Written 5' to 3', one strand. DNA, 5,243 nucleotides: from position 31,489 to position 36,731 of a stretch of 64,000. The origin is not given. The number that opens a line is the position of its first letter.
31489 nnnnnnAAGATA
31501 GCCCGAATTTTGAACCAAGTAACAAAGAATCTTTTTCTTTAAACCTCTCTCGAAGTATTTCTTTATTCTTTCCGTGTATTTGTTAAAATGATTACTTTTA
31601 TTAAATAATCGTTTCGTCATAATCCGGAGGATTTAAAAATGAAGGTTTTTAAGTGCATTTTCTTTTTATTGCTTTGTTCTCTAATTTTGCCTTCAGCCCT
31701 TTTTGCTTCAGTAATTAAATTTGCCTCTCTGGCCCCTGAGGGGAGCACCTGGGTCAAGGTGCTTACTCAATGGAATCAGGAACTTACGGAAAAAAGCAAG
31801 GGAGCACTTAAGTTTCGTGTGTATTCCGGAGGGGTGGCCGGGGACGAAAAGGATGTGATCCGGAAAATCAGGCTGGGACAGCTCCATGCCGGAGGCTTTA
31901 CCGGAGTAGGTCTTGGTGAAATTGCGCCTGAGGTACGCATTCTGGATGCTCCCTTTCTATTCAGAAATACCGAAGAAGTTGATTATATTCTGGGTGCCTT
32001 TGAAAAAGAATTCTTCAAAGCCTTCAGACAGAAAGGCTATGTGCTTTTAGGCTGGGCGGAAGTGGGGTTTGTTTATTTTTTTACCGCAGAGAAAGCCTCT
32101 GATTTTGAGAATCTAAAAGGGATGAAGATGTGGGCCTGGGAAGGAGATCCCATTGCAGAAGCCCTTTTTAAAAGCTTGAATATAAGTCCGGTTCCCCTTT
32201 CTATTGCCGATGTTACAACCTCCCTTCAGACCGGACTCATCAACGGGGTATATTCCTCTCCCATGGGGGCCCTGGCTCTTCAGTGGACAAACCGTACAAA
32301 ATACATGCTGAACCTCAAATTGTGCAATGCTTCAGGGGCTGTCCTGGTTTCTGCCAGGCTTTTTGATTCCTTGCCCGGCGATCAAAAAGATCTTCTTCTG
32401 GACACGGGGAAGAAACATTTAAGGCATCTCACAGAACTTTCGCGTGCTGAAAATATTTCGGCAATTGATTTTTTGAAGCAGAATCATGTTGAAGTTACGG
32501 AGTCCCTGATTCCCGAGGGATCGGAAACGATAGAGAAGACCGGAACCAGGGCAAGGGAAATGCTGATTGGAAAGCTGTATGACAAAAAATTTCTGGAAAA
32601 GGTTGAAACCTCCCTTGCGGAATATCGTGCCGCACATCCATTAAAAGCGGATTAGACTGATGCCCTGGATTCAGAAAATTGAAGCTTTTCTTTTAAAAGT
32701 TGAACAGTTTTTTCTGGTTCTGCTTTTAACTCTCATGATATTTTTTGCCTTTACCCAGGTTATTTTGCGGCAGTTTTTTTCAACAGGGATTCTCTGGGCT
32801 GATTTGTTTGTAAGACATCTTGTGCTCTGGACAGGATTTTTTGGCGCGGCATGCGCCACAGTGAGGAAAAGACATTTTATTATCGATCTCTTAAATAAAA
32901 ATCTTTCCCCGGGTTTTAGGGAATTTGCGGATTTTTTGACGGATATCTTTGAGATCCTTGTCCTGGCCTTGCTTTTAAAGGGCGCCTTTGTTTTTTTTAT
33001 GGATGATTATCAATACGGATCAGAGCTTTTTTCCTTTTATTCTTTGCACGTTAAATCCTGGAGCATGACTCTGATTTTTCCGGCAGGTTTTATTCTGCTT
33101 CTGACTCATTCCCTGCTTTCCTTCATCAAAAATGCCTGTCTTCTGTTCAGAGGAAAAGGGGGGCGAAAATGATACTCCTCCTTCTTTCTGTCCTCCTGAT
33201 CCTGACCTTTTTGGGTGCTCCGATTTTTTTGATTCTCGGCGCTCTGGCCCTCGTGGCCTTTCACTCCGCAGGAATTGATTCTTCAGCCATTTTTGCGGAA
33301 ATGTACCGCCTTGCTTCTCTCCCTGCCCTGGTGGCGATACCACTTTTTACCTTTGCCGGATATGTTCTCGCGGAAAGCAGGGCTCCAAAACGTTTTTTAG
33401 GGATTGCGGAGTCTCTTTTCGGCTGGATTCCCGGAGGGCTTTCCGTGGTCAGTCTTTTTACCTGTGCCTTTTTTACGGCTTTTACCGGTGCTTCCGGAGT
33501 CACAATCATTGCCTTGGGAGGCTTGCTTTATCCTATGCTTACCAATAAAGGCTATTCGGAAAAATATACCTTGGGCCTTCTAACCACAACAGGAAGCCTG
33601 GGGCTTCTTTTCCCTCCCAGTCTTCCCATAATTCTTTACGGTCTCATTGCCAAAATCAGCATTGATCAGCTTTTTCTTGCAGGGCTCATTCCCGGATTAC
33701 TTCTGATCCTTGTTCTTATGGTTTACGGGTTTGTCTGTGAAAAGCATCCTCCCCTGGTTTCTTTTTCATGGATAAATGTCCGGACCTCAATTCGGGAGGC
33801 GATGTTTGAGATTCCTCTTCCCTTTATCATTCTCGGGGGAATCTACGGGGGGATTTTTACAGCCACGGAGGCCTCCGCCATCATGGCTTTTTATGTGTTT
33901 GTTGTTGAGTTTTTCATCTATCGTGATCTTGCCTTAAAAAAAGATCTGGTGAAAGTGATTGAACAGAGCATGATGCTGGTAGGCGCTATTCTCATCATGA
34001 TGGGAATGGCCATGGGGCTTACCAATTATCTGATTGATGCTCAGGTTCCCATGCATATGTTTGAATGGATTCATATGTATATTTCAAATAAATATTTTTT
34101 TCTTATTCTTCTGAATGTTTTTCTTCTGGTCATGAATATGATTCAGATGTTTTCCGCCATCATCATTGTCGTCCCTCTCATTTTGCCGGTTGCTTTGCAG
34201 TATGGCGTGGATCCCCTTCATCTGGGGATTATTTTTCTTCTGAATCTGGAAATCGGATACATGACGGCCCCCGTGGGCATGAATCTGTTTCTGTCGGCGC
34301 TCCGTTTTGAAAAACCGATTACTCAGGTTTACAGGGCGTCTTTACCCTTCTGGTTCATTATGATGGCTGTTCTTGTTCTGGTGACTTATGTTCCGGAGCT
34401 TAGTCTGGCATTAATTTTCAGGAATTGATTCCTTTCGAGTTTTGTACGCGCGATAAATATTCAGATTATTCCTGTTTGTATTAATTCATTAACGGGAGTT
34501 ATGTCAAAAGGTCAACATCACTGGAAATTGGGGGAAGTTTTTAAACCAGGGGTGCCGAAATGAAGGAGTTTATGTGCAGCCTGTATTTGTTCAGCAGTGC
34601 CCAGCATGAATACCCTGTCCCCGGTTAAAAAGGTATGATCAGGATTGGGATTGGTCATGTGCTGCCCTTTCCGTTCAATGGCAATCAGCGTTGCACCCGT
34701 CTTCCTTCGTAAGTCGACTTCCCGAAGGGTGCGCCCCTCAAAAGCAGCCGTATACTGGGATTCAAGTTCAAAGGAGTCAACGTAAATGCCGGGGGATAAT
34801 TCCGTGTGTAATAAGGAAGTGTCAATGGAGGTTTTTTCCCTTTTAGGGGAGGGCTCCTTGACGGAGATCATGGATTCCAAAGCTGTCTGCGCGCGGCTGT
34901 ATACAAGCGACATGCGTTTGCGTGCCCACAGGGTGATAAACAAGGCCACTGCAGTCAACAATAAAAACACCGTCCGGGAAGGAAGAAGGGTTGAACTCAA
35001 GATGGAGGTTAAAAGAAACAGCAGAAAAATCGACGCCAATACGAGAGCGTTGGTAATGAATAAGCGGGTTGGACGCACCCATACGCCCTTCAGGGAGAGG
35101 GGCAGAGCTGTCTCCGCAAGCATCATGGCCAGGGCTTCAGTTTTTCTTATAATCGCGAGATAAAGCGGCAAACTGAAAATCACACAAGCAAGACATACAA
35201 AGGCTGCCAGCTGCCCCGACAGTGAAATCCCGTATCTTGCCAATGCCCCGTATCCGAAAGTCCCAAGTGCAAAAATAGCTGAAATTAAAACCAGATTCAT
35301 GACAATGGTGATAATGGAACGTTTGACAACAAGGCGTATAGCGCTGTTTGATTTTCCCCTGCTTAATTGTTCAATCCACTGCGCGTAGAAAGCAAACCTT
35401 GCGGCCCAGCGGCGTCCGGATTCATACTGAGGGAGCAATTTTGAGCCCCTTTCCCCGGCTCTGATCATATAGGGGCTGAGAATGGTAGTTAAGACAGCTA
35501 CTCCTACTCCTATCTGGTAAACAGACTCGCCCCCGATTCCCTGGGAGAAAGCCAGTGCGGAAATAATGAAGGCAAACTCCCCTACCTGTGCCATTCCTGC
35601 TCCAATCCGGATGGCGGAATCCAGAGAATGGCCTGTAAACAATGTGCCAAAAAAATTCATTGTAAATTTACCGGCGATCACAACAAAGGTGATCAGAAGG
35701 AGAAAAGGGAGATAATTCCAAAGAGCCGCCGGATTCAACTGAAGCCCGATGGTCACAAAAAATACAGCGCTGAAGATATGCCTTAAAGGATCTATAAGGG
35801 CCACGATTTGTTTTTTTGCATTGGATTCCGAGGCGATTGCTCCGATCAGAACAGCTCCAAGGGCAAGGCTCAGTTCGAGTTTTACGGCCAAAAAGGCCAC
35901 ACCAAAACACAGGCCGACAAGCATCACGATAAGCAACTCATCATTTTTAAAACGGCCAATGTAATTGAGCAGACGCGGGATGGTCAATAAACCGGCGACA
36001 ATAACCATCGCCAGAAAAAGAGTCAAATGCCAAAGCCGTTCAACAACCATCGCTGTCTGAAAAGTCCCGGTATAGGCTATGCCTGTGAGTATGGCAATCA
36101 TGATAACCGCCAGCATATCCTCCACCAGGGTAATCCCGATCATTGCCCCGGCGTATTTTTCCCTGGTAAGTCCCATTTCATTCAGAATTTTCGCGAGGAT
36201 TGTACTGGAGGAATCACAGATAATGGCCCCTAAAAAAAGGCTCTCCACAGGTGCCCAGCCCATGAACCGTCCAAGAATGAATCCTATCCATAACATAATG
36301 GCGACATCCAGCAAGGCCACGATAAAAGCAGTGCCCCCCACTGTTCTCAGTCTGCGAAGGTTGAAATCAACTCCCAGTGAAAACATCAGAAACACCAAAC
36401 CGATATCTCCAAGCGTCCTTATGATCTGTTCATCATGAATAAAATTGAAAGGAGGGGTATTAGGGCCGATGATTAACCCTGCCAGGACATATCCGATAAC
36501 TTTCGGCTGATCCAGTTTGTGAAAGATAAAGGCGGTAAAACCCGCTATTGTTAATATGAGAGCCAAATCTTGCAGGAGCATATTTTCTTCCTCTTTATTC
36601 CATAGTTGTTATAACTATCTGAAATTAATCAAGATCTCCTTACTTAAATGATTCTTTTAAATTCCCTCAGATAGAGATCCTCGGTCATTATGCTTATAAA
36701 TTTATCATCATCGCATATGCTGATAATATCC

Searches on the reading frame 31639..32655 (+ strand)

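Call 10: search_protein_families(library=pfam, proteins=[window:31639-32655:+], max_evalue=0.001)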
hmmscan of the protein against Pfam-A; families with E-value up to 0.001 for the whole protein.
window:31639-32655:+ (338 aa): 1 family
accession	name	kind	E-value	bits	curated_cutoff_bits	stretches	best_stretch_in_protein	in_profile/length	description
PF03480.18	DctP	-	1.3e-41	143.3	23.4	1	28-296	1-270/286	Bacterial extracellular solute-binding protein, family 7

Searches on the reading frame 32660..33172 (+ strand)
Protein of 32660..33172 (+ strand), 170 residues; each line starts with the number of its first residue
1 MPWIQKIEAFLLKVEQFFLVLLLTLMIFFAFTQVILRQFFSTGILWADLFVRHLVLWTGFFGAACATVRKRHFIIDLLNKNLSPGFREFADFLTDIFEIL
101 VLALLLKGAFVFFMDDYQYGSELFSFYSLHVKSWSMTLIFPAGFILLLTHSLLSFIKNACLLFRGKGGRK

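Call 10: search_protein_families(library=pfam, proteins=[window:32660-33172:+], max_evalue=0.001)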
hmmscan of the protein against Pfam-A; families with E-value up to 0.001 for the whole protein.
window:32660-33172:+ (170 aa): 1 family
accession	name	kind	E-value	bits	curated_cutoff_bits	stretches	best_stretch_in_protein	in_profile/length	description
PF04290.18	DctQ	-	1.7e-20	73.7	28.3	1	26-159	1-130/132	Tripartite ATP-independent periplasmic transporters, DctQ component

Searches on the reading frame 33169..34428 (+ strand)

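Call 10: search_protein_families(library=pfam, proteins=[window:33169-34428:+], max_evalue=0.001)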
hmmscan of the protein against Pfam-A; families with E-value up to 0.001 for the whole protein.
window:33169-34428:+ (419 aa): 1 family
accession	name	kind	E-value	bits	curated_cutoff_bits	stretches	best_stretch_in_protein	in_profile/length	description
PF06808.19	DctM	-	2.1e-76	257.8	23.8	1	8-411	3-413/413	Tripartite ATP-independent periplasmic transporter, DctM component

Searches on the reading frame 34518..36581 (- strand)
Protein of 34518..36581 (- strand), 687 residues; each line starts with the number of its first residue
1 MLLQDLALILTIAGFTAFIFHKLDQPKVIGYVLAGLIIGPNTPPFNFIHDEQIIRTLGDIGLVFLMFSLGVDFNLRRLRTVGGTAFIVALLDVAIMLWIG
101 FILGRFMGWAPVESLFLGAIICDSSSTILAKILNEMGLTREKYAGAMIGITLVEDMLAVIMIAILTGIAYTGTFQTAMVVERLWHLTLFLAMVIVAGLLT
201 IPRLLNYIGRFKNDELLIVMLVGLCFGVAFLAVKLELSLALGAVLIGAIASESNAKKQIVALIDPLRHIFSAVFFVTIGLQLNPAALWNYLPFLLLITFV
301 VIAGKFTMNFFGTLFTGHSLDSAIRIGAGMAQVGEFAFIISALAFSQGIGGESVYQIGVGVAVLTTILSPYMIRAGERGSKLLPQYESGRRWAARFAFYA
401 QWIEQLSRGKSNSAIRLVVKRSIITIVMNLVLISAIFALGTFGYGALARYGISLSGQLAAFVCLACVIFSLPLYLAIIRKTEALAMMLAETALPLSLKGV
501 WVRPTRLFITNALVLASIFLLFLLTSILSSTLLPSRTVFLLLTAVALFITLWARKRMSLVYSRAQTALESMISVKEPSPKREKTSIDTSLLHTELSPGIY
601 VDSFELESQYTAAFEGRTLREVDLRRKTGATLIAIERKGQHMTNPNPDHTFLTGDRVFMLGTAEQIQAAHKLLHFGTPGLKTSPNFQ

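Call 10: search_protein_families(library=pfam, proteins=[window:34518-36581:-], max_evalue=0.001)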
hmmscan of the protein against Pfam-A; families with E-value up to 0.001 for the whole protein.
window:34518-36581:- (687 aa): 2 families
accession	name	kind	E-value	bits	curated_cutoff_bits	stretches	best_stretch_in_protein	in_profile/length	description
PF00999.27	Na_H_Exchanger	-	1.8e-57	195.4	26.2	1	9-372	3-373/375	Sodium/hydrogen exchanger, transmembrane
PF02080.26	TrkA_C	-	2.7e-14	53.3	27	1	611-673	9-70/71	TrkA-C domain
